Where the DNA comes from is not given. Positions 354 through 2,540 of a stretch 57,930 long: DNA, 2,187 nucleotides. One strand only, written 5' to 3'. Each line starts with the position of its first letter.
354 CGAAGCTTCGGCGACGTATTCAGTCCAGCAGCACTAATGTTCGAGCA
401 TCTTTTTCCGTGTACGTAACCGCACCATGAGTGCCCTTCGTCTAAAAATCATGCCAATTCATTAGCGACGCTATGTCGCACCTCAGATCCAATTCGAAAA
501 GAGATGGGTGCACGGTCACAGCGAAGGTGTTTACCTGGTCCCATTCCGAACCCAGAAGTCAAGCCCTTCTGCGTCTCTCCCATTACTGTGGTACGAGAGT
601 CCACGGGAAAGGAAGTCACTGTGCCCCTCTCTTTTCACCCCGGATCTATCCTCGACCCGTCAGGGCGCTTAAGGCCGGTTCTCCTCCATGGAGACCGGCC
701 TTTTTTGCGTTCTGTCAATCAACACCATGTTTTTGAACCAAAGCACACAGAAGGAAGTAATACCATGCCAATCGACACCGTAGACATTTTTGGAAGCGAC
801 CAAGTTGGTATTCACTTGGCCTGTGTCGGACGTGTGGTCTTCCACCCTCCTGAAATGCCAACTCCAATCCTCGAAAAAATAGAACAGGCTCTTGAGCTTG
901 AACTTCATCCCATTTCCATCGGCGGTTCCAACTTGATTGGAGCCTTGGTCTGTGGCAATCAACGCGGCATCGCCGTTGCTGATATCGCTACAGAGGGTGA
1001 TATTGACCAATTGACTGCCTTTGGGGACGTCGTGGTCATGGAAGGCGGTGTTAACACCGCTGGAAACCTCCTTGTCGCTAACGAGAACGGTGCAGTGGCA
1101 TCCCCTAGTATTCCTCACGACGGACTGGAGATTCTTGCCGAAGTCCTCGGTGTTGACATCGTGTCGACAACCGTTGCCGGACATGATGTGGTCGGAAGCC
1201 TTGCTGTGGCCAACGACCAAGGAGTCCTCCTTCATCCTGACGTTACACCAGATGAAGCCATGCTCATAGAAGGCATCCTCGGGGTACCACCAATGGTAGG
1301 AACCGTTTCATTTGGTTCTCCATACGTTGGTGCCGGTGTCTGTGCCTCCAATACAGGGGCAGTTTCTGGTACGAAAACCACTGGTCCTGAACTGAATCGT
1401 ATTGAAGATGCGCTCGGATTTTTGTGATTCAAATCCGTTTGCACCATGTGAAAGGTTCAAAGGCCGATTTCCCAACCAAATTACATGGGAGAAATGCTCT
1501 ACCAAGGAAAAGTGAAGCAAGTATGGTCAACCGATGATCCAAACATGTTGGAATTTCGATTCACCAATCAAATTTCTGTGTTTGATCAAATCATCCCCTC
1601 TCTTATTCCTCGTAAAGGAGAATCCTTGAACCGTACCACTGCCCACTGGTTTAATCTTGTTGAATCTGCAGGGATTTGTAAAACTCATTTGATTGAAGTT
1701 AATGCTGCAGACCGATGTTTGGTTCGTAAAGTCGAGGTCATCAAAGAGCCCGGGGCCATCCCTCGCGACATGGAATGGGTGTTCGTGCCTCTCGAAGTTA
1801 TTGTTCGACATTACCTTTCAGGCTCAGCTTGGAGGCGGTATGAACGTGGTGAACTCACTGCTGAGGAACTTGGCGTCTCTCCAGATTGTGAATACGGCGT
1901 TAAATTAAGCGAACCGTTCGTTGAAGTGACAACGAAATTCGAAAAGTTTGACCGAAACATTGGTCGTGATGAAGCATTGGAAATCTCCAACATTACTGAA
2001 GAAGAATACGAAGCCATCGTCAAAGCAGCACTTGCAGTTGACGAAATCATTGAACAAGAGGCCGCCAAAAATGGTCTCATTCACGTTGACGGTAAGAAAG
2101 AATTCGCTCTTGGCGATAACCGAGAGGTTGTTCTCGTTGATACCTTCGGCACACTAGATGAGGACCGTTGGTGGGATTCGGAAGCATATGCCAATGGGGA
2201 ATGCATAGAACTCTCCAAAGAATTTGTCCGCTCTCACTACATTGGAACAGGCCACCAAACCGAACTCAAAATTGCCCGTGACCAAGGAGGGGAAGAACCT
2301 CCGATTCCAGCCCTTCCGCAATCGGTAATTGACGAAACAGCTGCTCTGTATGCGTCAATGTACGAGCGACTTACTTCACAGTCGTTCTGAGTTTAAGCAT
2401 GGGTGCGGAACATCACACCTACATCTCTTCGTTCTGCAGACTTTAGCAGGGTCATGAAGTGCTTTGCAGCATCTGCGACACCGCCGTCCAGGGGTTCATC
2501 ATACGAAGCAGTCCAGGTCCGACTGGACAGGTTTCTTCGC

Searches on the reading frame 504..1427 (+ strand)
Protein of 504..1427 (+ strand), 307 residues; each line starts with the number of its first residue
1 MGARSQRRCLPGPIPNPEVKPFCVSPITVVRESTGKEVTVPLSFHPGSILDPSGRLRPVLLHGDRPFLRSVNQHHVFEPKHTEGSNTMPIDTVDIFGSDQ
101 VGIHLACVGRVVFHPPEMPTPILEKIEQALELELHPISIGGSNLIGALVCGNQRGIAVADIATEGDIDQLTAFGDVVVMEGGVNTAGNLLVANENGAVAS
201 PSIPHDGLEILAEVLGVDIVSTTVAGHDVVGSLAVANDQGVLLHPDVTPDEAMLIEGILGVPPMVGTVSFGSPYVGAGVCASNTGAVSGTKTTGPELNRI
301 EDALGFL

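Call 45: search_protein_families(library=pfam, proteins=[window:504-1427:+], max_evalue=0.0001)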
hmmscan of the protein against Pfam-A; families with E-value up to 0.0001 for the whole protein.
window:504-1427:+ (307 aa): 1 family
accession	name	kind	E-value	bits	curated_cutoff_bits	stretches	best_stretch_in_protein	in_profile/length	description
PF01912.23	eIF-6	-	4.1e-48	163.8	25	1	93-285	2-196/197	eIF-6 family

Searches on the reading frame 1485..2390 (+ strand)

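Call 45: search_protein_families(library=pfam, proteins=[window:1485-2390:+], max_evalue=0.0001)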
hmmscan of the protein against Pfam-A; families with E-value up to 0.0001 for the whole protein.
window:1485-2390:+ (301 aa): 1 family
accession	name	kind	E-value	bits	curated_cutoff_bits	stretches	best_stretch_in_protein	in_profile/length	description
PF01259.24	SAICAR_synt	-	1.9e-45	155.9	20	1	5-256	2-223/233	SAICAR synthetase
